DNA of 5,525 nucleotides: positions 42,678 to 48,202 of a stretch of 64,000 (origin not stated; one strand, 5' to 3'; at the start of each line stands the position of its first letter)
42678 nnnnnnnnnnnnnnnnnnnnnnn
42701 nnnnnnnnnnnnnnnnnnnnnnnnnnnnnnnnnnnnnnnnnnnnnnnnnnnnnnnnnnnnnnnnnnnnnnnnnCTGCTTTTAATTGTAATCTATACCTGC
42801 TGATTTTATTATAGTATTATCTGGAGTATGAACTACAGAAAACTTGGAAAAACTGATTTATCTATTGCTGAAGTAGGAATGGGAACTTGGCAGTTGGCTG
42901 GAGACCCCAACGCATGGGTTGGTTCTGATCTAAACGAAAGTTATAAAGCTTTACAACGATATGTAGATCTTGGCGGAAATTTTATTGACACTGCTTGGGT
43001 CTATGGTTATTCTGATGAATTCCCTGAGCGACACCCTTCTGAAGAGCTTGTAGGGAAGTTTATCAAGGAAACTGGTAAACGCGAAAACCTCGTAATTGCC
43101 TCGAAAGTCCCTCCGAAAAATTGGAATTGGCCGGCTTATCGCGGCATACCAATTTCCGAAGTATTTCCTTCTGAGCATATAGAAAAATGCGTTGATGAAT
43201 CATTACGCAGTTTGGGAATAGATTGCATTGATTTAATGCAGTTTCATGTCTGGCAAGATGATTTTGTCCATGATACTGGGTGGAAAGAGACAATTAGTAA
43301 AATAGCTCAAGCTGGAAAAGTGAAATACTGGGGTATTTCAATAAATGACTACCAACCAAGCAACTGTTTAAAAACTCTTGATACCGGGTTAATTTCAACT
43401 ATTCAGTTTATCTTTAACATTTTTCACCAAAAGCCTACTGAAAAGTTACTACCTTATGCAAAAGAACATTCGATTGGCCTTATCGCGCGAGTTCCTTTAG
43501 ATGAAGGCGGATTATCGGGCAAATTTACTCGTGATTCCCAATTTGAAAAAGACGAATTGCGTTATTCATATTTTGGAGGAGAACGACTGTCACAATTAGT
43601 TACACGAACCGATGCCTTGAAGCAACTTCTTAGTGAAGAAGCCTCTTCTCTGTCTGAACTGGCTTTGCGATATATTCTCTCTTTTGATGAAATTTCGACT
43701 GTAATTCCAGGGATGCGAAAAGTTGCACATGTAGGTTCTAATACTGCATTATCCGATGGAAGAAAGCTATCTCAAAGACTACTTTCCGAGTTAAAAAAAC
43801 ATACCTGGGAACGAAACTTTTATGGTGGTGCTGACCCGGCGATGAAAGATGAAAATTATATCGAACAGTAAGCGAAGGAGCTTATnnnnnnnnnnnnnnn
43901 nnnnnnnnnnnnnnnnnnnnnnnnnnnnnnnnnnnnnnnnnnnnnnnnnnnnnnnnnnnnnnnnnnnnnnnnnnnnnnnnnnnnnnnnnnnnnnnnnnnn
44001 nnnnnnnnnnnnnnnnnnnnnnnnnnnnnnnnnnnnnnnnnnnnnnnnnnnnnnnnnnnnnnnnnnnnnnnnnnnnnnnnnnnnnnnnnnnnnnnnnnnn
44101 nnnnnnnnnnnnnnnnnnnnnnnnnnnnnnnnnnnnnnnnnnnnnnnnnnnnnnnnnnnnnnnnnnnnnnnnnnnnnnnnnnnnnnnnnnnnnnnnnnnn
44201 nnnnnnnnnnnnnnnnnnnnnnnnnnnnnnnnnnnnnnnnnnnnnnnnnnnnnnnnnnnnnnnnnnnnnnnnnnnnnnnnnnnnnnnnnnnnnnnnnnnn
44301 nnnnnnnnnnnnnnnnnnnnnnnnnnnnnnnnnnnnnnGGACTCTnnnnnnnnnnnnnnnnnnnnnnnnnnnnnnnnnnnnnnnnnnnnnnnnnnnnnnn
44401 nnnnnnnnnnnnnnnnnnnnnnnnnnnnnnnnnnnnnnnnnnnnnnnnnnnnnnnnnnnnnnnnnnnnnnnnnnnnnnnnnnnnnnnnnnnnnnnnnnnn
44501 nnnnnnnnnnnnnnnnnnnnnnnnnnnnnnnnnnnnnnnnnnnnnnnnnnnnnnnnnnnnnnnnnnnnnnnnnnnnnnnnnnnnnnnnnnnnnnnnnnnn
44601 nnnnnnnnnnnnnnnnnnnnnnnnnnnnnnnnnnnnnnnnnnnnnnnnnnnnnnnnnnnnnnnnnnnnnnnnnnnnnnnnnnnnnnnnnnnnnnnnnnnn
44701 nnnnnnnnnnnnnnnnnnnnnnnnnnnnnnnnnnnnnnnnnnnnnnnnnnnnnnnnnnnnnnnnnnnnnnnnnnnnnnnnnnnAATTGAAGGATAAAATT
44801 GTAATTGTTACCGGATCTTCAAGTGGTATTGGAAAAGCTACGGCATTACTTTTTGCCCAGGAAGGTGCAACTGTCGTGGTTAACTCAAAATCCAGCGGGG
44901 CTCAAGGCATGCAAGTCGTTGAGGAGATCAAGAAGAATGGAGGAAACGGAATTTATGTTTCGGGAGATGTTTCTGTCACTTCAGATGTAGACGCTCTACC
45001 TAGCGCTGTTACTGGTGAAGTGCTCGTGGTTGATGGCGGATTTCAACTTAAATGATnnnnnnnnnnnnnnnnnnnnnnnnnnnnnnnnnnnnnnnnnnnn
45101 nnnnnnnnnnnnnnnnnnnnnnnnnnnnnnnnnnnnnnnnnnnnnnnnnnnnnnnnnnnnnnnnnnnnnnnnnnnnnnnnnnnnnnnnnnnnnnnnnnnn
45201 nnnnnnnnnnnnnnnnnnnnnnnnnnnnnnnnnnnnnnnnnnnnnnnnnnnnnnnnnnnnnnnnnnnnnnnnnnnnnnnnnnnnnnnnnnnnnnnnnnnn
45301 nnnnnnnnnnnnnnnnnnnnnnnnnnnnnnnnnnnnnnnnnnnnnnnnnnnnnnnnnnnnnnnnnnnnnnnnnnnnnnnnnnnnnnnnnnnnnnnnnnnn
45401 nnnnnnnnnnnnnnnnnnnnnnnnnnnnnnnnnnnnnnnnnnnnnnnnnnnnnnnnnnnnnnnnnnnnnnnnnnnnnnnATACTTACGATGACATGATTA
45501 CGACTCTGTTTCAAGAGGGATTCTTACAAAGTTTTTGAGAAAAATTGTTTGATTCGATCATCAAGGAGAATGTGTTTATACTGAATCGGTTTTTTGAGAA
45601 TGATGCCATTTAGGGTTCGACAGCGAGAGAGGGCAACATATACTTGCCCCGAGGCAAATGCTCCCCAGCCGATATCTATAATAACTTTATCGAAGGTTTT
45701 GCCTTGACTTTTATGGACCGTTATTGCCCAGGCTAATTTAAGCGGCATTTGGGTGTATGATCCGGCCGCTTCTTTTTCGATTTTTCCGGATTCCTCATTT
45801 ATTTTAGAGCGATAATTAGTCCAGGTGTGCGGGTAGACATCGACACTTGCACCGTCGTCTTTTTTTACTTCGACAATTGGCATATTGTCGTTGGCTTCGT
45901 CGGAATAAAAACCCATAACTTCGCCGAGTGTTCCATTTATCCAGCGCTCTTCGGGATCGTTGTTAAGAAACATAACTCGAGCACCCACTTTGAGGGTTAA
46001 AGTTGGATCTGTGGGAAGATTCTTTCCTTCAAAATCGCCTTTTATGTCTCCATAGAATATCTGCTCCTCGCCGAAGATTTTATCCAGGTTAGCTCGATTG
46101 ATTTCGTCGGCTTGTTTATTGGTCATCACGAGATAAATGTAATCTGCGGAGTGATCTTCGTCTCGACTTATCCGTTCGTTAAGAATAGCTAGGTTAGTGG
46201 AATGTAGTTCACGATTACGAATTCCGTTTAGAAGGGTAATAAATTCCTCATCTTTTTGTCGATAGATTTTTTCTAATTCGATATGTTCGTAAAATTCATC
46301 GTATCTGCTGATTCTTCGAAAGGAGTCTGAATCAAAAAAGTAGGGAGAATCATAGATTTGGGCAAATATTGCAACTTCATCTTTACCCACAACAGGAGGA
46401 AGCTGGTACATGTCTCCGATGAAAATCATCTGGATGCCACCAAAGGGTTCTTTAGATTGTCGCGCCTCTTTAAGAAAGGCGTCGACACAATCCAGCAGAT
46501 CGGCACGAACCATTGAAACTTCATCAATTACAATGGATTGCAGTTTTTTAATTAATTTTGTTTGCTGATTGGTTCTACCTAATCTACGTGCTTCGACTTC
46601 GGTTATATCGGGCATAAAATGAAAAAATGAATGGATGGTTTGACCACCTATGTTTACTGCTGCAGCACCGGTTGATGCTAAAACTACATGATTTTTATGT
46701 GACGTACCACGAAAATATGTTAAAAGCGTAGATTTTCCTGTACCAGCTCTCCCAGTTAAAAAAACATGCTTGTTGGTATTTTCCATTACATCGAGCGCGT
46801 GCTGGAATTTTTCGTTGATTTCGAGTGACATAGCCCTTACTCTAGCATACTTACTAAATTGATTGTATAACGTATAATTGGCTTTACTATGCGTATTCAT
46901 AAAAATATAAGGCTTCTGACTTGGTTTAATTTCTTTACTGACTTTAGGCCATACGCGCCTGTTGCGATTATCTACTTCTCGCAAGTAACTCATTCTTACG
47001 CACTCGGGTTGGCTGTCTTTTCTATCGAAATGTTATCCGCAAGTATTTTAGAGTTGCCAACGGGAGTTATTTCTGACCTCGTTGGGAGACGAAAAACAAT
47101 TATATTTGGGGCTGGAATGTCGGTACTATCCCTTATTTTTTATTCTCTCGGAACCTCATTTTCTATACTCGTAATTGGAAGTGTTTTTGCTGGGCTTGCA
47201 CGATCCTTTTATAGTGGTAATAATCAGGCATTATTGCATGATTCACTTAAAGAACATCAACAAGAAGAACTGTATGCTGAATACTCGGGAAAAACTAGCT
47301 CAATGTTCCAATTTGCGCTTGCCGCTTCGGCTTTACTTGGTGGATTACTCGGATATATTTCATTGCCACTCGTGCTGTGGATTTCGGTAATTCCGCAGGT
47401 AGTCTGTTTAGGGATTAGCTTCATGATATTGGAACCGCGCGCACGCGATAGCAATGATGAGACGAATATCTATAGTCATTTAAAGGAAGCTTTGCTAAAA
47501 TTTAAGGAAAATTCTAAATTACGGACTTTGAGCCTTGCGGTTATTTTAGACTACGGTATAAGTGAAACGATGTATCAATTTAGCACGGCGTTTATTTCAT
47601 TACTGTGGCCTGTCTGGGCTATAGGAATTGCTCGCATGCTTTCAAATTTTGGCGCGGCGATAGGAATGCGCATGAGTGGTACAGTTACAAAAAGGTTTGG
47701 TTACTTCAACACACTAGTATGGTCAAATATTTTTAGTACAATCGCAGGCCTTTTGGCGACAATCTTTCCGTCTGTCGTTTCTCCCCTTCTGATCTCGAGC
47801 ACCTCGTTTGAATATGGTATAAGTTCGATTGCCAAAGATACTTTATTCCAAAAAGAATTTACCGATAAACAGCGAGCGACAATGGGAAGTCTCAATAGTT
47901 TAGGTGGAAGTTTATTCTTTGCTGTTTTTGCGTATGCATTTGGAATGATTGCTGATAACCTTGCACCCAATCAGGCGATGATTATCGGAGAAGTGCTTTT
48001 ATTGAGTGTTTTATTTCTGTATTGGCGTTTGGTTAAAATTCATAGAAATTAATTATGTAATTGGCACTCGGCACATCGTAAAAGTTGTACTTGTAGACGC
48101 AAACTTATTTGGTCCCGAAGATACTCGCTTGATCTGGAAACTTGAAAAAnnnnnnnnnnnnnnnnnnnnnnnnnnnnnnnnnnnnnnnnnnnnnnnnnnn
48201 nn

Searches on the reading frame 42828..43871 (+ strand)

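Call 10: search_protein_families(library=pfam, proteins=[window:42828-43871:+], max_evalue=0.001)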
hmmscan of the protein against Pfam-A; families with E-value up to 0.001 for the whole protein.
window:42828-43871:+ (347 aa): 1 family
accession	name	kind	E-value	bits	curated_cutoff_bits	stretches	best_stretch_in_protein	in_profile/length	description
PF00248.27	Aldo_ket_red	-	5.5e-54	183.6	24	1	15-325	1-289/291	Aldo/keto reductase family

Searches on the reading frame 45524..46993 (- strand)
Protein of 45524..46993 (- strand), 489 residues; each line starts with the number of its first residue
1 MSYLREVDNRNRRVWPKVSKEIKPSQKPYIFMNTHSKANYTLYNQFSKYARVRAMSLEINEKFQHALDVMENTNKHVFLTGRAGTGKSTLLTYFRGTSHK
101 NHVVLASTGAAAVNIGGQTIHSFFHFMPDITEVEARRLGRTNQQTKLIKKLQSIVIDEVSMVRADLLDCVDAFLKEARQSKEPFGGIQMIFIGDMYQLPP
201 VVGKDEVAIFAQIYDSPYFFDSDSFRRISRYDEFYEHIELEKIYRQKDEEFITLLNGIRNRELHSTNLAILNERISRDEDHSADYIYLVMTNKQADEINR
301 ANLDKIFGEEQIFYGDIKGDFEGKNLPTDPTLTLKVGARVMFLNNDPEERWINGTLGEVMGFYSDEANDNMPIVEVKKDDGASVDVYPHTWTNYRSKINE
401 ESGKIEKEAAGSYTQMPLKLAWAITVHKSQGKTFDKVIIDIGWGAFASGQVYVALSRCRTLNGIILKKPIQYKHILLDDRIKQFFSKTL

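Call 10: search_protein_families(library=pfam, proteins=[window:45524-46993:-], max_evalue=0.001)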
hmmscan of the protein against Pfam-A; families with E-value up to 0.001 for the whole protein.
window:45524-46993:- (489 aa): 11 families
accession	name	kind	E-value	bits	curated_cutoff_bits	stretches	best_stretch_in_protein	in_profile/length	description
PF05970.20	PIF1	-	2.9e-33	115.8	25.9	1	68-265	16-219/223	PIF1-like helicase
PF13604.12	AAA_30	-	1.3e-13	51.5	27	1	68-201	12-131/191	AAA domain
PF13245.12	AAA_19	-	6.4e-12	46.3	25.1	1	71-201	8-132/134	AAA domain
PF13479.12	AAA_24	-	9.5e-08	32.6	27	1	74-179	2-93/195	AAA domain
PF02689.20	Herpes_Helicase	-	3.4e-07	29.1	27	1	421-467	730-777/808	Helicase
PF13538.12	UvrD_C_2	-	2.6e-06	27.6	27.4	1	420-460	1-47/52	UvrD-like helicase C-terminal domain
PF01443.25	Viral_helicase1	-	7.4e-06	26.4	21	0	395-460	153-222/228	Viral superfamily 1 RNA helicase core domain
PF13191.12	AAA_16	-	1.5e-05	26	32.6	1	62-179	11-129/167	AAA ATPase domain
PF13401.12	AAA_22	-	3.5e-05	24.6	27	1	73-194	4-123/130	AAA domain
PF20720.3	nSTAND3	-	0.00054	20.1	27.2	0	60-94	4-37/155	Novel STAND NTPase 3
PF10236.15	DAP3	-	0.00077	19.2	23.1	0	52-104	3-53/311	Mitochondrial ribosomal death-associated protein 3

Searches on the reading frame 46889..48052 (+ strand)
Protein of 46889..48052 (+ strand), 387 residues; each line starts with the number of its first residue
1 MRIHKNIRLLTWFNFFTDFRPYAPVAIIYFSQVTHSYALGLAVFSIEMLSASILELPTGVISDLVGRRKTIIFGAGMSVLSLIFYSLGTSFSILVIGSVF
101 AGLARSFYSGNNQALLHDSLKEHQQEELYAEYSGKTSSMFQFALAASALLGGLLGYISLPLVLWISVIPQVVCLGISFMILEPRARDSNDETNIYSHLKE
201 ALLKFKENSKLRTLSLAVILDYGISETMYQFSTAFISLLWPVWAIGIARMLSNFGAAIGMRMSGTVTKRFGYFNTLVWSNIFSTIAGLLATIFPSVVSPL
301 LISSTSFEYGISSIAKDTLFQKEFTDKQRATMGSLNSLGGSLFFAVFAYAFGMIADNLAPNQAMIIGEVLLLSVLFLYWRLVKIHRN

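Call 10: search_protein_families(library=pfam, proteins=[window:46889-48052:+], max_evalue=0.001)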
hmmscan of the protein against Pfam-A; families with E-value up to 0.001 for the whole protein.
window:46889-48052:+ (387 aa): 1 family
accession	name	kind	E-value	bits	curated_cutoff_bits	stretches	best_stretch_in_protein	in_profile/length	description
PF07690.21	MFS_1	-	5.2e-21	75.4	33.4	1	17-341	10-340/347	Major Facilitator Superfamily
